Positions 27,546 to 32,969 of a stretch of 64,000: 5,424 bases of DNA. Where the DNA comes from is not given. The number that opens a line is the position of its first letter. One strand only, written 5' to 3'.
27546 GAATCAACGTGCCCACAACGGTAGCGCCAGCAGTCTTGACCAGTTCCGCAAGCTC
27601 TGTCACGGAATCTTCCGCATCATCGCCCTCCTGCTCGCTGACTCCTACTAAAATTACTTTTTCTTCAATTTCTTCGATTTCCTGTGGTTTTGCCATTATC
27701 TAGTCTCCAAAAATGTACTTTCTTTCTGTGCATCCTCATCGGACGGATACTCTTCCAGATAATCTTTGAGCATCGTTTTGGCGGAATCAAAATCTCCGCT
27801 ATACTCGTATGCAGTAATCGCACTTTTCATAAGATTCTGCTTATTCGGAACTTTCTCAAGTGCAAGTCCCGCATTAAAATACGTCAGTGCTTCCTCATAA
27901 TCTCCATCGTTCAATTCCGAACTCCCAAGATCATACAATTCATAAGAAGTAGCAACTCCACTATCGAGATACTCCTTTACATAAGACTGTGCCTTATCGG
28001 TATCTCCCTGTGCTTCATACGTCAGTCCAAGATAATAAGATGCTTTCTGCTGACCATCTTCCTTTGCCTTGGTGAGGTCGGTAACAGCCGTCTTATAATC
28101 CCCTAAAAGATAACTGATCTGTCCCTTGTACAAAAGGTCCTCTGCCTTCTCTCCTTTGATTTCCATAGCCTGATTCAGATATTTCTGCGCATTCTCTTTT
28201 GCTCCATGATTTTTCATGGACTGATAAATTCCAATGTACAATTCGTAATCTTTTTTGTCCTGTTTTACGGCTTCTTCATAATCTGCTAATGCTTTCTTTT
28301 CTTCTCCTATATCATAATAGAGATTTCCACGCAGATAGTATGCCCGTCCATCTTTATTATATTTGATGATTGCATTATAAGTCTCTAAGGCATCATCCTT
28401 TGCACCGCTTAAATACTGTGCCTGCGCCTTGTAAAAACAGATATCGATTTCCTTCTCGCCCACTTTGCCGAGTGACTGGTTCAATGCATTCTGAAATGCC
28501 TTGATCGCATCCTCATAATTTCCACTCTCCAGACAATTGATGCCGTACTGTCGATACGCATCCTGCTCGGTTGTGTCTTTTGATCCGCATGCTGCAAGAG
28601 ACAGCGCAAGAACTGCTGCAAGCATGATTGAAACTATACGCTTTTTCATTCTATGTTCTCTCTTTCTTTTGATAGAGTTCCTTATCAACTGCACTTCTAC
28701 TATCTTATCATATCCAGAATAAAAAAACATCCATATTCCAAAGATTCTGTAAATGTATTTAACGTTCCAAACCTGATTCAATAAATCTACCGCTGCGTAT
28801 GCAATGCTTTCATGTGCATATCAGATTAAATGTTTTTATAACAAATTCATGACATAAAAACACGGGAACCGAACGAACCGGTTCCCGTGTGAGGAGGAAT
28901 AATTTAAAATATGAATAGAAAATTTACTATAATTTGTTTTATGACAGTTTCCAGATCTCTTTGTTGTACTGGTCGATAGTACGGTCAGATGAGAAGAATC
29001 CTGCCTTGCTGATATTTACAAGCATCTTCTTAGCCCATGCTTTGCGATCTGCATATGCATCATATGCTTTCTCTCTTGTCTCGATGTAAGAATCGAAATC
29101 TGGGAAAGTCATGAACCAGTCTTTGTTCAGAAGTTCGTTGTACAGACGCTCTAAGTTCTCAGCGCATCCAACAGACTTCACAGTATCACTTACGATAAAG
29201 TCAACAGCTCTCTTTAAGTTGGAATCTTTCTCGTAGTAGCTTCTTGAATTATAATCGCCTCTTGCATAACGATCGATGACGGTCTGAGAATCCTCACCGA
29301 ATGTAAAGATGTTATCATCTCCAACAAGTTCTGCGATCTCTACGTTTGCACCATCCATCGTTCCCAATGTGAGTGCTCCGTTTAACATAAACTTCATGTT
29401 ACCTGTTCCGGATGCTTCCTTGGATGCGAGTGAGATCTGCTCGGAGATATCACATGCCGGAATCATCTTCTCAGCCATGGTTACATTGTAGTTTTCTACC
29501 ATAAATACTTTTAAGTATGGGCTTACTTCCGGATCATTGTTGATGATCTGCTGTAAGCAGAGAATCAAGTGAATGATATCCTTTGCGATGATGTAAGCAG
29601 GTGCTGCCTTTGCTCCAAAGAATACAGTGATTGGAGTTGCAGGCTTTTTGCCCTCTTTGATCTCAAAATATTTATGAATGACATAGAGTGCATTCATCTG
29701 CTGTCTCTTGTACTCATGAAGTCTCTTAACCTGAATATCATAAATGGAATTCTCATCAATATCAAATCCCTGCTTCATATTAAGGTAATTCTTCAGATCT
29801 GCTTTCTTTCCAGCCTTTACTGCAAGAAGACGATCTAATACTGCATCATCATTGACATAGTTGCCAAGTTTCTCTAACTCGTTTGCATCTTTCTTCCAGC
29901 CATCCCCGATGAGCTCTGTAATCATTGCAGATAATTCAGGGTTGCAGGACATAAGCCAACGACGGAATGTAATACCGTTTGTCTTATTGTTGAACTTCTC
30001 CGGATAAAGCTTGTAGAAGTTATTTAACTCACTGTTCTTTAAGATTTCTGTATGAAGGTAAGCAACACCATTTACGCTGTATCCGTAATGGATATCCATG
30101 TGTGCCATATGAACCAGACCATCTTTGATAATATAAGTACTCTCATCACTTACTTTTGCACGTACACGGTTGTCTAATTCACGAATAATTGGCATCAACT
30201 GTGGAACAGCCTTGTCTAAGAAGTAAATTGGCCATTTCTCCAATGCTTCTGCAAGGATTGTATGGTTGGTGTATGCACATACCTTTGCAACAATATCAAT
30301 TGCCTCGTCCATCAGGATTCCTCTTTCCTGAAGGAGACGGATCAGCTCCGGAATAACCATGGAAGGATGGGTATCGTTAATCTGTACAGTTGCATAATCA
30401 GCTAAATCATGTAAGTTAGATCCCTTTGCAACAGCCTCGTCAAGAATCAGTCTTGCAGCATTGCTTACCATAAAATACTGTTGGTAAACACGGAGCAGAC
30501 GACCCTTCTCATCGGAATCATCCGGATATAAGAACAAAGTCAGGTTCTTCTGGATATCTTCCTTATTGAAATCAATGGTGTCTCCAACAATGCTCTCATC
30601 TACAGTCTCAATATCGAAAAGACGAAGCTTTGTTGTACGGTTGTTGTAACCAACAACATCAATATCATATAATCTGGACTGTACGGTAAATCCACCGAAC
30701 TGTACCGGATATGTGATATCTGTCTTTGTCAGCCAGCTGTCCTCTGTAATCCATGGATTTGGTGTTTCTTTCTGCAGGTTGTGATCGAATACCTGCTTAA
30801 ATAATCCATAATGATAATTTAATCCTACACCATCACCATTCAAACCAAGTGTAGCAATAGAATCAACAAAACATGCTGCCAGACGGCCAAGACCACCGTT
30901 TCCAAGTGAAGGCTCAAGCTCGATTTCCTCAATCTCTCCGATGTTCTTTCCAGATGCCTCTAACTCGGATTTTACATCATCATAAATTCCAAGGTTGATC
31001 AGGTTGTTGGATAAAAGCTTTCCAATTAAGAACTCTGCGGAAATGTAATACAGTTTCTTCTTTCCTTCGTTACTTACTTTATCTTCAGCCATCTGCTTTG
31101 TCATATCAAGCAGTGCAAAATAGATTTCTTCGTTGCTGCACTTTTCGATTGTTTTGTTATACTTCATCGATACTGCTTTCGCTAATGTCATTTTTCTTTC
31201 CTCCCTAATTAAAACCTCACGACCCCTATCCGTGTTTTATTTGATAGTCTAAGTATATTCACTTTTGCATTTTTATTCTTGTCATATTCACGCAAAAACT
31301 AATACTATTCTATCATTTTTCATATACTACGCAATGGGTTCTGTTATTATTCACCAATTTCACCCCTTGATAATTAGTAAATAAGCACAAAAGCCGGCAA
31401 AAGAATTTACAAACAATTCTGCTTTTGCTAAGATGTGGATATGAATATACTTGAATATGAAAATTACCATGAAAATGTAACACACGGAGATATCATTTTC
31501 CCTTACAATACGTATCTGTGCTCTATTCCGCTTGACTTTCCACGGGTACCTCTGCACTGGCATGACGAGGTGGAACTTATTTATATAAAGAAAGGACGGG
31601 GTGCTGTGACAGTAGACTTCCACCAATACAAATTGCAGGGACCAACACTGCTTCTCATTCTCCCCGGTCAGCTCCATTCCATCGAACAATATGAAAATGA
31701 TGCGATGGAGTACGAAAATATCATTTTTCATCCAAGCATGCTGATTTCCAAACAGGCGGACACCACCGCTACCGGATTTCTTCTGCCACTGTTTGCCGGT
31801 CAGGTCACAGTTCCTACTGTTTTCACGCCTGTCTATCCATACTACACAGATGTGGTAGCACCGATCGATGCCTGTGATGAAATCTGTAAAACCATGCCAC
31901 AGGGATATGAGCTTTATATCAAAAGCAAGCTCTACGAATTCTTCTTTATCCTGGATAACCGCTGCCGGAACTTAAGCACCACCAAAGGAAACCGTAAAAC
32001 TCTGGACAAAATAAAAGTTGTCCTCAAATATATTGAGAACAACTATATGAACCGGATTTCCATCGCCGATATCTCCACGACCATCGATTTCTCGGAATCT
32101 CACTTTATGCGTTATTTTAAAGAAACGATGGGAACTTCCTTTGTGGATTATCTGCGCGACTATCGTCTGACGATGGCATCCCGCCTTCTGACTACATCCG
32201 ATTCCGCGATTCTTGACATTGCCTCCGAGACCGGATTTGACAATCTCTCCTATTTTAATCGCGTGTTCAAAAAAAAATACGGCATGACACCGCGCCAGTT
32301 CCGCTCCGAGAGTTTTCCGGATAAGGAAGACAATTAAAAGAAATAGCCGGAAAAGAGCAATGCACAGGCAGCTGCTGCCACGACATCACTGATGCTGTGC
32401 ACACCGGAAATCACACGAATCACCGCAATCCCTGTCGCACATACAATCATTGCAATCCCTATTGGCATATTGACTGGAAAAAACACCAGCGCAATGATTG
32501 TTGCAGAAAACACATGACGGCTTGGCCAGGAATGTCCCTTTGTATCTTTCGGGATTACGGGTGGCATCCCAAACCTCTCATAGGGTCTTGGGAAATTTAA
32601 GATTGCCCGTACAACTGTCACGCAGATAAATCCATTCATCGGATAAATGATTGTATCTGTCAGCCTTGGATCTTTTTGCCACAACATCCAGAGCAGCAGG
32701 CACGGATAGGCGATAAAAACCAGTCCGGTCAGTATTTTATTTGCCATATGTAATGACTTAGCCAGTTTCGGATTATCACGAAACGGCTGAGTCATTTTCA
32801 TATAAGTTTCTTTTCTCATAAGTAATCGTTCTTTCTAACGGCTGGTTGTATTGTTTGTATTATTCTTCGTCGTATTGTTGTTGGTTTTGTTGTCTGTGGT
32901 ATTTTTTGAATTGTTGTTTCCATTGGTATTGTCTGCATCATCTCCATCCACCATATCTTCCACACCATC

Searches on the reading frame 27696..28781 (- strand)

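Call 72: search_protein_families(library=pfam, proteins=[window:27696-28781:-], max_evalue=0.00001)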
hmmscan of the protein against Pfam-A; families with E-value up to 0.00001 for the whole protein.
window:27696-28781:- (361 aa): 14 families
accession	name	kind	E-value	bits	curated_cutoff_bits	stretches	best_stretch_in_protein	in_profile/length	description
PF07719.23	TPR_2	-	7.7e-26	88.5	27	0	146-177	2-33/34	Tetratricopeptide repeat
PF13428.12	TPR_14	-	3.3e-21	74.1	23.5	0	321-353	7-39/44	Tetratricopeptide repeat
PF14559.12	TPR_19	-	1e-18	67.8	25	0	292-352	4-62/68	Tetratricopeptide repeat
PF13432.12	TPR_16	-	4.1e-18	65.9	32.7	0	125-177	10-63/65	Tetratricopeptide repeat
PF00515.34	TPR_1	-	6.2e-17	61.1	27.8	1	146-177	2-33/34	Tetratricopeptide repeat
PF13424.12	TPR_12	-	2.8e-16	59.9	30.1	0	75-137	5-70/77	Tetratricopeptide repeat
PF13174.12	TPR_6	-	2.1e-15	56.7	26.3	0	317-347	3-32/33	Tetratricopeptide repeat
PF13181.12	TPR_8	-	1.1e-13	50.5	25.7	0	146-177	2-33/34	Tetratricopeptide repeat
PF13371.12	TPR_9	-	3.3e-10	40.3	35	0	324-352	38-66/73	Tetratricopeptide repeat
PF12895.13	ANAPC3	-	1.3e-07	32.2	27.2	0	193-266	3-77/82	Anaphase-promoting complex, cyclosome, subunit 3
PF13414.12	TPR_11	-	2e-07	31.1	26.8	0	152-182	1-31/42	TPR repeat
PF23914.1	TPR_CcmH_CycH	-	1.1e-06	29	42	0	143-239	48-147/158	Cytochrome c-type biogenesis protein H TPR domain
PF25062.1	ARM_TT21_N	-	2.8e-06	27.7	40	0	92-206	81-195/222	Tetratricopeptide repeat protein 21 N-terminal ARM repeat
PF13431.12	TPR_17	-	7.7e-06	26.2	24.4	0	247-265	15-33/34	Tetratricopeptide repeat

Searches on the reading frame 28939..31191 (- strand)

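Call 72: search_protein_families(library=pfam, proteins=[window:28939-31191:-], max_evalue=0.00001)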
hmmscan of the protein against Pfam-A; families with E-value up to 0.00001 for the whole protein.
window:28939-31191:- (750 aa): 1 family
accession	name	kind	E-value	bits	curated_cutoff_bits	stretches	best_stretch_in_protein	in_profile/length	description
PF00343.26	Phosphorylase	-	2.2e-265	882.8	27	1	78-749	2-713/713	Carbohydrate phosphorylase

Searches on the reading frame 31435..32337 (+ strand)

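Call 72: search_protein_families(library=pfam, proteins=[window:31435-32337:+], max_evalue=0.00001)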
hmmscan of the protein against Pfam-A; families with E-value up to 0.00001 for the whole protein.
window:31435-32337:+ (300 aa): 3 families
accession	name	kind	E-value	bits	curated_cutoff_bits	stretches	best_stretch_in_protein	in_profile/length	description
PF12833.13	HTH_18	-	3.7e-22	78.9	33.6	1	217-291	5-79/80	Helix-turn-helix domain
PF00165.29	HTH_AraC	-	1.3e-21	76.6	26.6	2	254-290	6-41/42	Bacterial regulatory helix-turn-helix proteins, AraC family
PF02311.25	AraC_binding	-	1.4e-13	51.2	21.1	1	37-113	15-91/135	AraC-like ligand binding domain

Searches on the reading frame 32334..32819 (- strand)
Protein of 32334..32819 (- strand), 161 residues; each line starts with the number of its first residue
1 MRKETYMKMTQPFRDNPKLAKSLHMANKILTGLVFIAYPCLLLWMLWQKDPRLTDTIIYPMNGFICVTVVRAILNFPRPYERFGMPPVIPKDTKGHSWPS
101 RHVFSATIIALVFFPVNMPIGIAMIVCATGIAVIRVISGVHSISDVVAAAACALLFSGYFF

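Call 72: search_protein_families(library=pfam, proteins=[window:32334-32819:-], max_evalue=0.00001)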
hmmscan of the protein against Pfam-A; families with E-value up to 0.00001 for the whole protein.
window:32334-32819:- (161 aa): 1 family
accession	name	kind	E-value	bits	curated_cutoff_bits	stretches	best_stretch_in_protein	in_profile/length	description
PF01569.27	PAP2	-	6.1e-08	32.9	27.2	1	64-158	13-119/130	PAP2 superfamily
